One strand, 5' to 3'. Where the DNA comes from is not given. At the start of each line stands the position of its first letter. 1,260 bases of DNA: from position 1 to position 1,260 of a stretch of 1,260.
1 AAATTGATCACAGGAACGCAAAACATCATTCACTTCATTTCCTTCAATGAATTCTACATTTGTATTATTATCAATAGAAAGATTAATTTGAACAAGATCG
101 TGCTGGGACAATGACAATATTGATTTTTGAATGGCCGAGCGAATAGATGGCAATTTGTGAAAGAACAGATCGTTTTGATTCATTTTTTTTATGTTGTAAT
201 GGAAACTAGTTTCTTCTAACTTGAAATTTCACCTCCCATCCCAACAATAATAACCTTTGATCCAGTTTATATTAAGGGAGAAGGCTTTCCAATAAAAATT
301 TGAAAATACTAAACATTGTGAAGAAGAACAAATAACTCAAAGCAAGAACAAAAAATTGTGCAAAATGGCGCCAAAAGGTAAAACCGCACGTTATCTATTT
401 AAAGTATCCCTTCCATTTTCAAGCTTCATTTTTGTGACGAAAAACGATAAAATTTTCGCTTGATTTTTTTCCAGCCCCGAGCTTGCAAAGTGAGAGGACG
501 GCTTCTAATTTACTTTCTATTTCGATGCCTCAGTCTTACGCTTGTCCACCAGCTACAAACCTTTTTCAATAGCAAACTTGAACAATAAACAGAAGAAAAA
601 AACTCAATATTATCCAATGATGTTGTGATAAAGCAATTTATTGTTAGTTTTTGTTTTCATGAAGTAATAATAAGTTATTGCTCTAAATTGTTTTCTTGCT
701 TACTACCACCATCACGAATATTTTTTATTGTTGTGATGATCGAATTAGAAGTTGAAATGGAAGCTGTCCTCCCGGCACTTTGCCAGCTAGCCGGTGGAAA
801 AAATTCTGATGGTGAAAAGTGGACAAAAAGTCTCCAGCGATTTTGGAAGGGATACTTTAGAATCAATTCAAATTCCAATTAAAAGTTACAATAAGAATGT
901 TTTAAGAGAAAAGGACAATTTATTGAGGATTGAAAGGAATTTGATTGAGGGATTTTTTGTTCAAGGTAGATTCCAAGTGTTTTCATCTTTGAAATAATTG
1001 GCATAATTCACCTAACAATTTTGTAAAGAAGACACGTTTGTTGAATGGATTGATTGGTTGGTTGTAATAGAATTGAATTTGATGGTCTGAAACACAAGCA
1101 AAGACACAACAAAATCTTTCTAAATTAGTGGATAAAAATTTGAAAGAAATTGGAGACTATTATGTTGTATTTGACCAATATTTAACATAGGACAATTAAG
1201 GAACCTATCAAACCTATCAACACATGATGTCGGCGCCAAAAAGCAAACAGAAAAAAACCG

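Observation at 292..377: Duplicated bipartite module: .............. 14-mer then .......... 10-mer, at two ATG-proximal sites (292-377 and 1132-1241)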

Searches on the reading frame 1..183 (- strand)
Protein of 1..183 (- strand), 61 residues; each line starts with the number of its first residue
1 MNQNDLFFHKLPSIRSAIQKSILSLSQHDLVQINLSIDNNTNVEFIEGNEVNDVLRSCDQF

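Call 11: find_homologous_proteins(query=window:1-183:-, max_evalue=0.01)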
Query seq(61 aa): no candidate shares three 5-residue words with the query. No homologue found.

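Call 19: search_protein_families(library=pfam, max_evalue=1, proteins=[window:1-183:-])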
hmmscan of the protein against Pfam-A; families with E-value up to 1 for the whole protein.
seq(61 aa): 0 families
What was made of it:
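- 1..183 (-): Open frame of 61 codons starting at ATG 183-181 and running off the left end. It may be a divergent neighbouring gene, but this is unverified. There are no homologues (calls 11, 19).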

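Call 28: search_protein_representatives(protein=window:1-183:-)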
Query: 61 residues. Proteins with E-value up to 0.001 (for the whole library): 1; up to 1e-10: 1; up to 1e-30: 0. The best 1 are listed.
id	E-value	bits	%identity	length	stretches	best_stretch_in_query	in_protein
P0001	4.1e-12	61.1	40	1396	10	16-53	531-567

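Call 30: list_cluster_members(proteins=[P0001])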
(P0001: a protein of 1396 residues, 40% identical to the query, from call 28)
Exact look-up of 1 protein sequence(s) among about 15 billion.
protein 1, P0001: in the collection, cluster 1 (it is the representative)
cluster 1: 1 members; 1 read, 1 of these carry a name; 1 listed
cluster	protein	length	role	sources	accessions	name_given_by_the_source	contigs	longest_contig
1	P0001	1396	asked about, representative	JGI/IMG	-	hypothetical protein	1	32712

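Call 38: find_related_loci(query=window:1-183:-, collection=viral_contigs, flank=3000)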
Query seq(61 aa) (61 aa) in viral_contigs; peptide patterns used: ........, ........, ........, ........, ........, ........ (x = any residue, [..] = any of these).
39 stretches matched a pattern, but none encodes a relative of the query by tblastn (E <= 1e-3).
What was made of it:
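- Tried and rejected: A viral scan for relatives found none (call 38).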

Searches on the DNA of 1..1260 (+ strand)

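Call 9: search_rna_families(source=window, threshold=evalue, max_evalue=1, show_alignments=3)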
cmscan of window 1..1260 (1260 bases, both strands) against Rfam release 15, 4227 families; matches with E-value up to 1: 1.
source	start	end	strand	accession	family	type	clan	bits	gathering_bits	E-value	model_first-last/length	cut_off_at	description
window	885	936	+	RF01319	CRISPR-DR6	Gene; CRISPR;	-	24.3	39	0.024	1-30/30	no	CRISPR RNA direct repeat element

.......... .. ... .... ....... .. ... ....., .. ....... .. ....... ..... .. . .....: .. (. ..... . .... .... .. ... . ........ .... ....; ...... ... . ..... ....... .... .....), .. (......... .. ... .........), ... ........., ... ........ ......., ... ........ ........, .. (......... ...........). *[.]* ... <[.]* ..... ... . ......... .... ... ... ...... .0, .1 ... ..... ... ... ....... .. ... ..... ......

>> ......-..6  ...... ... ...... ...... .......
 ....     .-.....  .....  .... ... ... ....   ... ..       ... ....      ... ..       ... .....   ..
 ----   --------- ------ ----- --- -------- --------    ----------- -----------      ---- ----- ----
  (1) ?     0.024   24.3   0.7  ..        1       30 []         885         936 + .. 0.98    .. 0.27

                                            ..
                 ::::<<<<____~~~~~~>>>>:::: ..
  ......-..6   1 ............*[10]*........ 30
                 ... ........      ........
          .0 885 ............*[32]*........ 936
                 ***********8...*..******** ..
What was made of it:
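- Tried and rejected: Rfam gave only a sub-threshold CRISPR-DR6 hit, 24 bits against a gathering score of 39 (call 9).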

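Call 12: search_dna_similar(query=window:1-1260:+, collection=phages, mode=distant, max_evalue=0.001)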
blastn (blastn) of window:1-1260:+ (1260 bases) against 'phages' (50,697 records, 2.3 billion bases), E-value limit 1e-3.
No match.

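Call 13: search_dna_similar(query=window:1-1260:+, collection=plasmids, mode=distant, max_evalue=0.001)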
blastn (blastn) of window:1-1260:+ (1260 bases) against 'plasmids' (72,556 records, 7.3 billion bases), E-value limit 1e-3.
No match.
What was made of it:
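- Tried and rejected: blastn against phages and plasmids gave no match (calls 12, 13).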

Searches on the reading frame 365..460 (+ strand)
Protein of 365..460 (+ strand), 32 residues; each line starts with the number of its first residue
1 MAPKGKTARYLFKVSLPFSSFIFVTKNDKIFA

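Call 19: search_protein_families(library=pfam, max_evalue=1, proteins=[window:365-460:+])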
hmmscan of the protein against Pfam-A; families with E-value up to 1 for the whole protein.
seq(32 aa): 0 families

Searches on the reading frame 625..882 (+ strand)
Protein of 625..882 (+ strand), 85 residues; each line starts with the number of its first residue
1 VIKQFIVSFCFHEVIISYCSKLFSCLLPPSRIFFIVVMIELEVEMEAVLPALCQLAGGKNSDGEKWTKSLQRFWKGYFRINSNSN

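Call 19: search_protein_families(library=pfam, max_evalue=1, proteins=[window:625-879:+])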
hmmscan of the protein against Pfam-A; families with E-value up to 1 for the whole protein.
seq(85 aa): 1 family
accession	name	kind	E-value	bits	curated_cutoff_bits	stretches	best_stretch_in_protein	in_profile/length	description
PF16239.10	DUF4898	-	0.013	16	25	1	11-42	19-50/82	Domain of unknown function (DUF4898)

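Call 20: find_encoding_contigs(protein=window:625-882:+, flank=10000)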
Protein window:625-882:+ (85 aa): no gene with exactly this product is on record in the collection.

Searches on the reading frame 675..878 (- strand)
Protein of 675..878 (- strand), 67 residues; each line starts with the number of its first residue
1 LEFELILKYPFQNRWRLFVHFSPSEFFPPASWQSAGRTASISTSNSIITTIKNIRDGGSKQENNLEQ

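Call 46: find_encoding_contigs(protein=window:675-878:-, flank=10000)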
Protein window:675-878:- (67 aa): no gene with exactly this product is on record in the collection.

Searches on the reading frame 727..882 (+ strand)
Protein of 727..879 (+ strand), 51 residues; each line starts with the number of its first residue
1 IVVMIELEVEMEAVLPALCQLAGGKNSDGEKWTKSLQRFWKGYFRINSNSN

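Call 37: find_homologous_proteins(query=window:727-879:+, max_evalue=1)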
Query seq(51 aa): no candidate shares three 5-residue words with the query. No homologue found.
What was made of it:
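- On Paralogous protein-coding gene starts: There is no Pfam match or homologue (calls 11, 19, 37).
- No homologues or domains were found (calls 11, 19, 37).
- Tried and rejected: Word-based protein searches of the 61-aa left ORF and of the 51-aa foldback peptide found nothing (calls 11, 37).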

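Call 44: find_encoding_contigs(protein=window:736-882:+, flank=10000)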
Protein window:736-882:+ (48 aa): no gene with exactly this product is on record in the collection.

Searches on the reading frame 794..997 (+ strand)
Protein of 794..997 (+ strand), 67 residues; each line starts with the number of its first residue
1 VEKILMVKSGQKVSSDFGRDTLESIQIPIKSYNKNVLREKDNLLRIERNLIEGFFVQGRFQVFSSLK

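Call 19: search_protein_families(library=pfam, max_evalue=1, proteins=[window:794-994:+])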
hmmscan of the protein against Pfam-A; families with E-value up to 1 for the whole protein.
seq(67 aa): 0 families

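Call 45: find_encoding_contigs(protein=window:794-997:+, flank=10000)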
Protein window:794-997:+ (67 aa): no gene with exactly this product is on record in the collection.
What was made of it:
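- Tried and rejected: Exact look-up of four window ORFs found none on record (calls 20, 44-46).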
